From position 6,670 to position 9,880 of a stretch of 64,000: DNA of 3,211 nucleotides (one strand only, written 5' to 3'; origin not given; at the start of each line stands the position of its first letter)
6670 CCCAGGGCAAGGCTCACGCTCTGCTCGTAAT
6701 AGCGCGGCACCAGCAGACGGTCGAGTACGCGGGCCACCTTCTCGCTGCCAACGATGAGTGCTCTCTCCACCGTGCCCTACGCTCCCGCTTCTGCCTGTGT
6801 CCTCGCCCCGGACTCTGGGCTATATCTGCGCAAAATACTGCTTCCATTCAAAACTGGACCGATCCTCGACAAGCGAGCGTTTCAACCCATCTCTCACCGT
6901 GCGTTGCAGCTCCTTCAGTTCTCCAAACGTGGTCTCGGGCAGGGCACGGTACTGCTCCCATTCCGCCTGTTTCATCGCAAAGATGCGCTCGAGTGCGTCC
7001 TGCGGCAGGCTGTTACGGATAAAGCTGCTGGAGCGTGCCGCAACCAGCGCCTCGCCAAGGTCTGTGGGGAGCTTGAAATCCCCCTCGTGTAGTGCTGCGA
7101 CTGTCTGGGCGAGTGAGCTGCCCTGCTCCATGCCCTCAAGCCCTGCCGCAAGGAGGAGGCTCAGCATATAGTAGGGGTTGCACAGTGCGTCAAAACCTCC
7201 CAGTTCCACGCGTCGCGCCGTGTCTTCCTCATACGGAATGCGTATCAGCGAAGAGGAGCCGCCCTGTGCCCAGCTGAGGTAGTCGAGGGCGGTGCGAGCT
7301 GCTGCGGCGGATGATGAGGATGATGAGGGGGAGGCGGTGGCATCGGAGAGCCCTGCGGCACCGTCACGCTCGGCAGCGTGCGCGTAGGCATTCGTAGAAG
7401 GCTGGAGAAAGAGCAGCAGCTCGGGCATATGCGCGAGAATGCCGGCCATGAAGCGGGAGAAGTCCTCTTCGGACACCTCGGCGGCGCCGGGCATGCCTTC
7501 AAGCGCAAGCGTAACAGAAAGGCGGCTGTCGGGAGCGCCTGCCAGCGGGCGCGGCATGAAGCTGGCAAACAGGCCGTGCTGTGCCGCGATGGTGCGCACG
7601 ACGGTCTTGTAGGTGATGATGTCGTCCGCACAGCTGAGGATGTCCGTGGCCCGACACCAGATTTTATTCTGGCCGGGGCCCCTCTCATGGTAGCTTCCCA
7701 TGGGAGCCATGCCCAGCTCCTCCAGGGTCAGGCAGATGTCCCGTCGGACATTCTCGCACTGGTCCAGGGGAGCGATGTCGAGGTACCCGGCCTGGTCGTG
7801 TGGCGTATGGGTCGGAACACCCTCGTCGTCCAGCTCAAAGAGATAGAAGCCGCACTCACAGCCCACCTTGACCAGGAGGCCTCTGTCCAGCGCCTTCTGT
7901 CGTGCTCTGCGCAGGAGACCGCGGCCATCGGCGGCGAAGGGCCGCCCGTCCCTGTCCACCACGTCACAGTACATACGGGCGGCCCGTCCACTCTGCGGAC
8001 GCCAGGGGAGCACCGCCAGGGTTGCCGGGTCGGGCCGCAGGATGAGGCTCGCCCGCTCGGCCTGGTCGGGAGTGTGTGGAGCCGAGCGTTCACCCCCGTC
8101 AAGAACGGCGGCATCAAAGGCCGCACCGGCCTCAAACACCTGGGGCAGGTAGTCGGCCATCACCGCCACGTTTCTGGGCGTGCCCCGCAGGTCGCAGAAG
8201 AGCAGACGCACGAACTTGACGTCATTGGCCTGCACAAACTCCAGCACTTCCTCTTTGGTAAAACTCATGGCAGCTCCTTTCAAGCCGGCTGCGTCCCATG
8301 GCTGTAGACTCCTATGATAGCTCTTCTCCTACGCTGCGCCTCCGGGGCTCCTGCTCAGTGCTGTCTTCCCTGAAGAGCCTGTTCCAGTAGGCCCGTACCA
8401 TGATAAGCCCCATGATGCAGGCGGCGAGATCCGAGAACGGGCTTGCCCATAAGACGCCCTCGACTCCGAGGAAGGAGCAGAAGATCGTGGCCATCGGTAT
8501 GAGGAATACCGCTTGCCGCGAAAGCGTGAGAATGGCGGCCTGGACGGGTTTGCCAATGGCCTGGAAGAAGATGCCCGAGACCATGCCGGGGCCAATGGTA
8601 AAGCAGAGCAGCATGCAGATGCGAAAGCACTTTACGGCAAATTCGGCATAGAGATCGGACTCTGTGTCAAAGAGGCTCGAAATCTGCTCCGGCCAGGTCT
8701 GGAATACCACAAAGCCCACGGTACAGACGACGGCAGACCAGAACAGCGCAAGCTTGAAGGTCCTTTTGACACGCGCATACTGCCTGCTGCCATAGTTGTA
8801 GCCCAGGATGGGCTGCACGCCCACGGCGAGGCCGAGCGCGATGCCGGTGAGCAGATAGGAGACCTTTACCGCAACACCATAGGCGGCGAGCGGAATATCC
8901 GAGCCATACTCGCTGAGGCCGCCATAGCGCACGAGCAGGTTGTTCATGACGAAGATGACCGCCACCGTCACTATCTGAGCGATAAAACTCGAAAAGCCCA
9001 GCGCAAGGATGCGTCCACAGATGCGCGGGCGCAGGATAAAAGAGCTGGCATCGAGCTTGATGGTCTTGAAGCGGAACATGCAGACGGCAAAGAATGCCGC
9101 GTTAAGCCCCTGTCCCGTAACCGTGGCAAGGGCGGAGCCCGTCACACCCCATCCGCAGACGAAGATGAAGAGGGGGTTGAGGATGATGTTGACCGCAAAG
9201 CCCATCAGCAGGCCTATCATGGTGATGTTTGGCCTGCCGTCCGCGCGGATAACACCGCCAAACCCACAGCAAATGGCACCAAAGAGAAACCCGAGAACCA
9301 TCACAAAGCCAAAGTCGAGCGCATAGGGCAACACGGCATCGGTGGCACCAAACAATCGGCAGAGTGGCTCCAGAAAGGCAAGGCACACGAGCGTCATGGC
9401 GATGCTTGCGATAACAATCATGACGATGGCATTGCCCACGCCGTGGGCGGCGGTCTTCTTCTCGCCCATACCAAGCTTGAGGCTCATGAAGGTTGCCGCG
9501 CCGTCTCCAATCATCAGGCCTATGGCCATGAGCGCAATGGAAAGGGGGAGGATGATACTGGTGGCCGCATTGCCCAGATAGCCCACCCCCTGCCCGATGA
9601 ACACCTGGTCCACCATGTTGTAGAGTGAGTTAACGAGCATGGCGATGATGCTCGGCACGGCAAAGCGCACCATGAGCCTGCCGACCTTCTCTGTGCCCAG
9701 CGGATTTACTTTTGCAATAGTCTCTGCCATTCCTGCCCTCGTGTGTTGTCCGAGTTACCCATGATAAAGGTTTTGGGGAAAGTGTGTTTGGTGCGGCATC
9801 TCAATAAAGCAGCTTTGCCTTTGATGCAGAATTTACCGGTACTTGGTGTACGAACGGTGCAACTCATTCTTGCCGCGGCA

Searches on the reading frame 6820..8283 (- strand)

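Call 8: search_protein_families(library=pfam, proteins=[window:6820-8283:-], max_evalue=0.01)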
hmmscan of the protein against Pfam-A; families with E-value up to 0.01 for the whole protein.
window:6820-8283:- (487 aa): 3 families
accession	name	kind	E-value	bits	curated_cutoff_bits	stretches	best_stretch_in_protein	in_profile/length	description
PF00120.29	Gln-synt_C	-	1.1e-58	199.4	24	1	118-450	2-337/344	Glutamine synthetase, catalytic domain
PF03951.24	Gln-synt_N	-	4.8e-14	52.2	33.4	1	21-110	1-81/82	Glutamine synthetase, beta-Grasp domain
PF16952.10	Gln-synt_N_2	-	0.01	16.1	35.7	0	13-116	6-112/112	Glutamine synthetase N-terminal domain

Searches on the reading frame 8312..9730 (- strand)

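Call 8: search_protein_families(library=pfam, proteins=[window:8312-9730:-], max_evalue=0.01)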
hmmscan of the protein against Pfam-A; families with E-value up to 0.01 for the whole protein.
window:8312-9730:- (472 aa): 2 families
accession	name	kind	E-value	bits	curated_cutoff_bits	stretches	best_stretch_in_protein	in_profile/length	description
PF01554.23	MatE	-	1.2e-35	123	24.9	2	26-187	1-161/161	MatE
PF01943.22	Polysacc_synt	-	0.00026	21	28.2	0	372-455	115-198/274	Polysaccharide biosynthesis protein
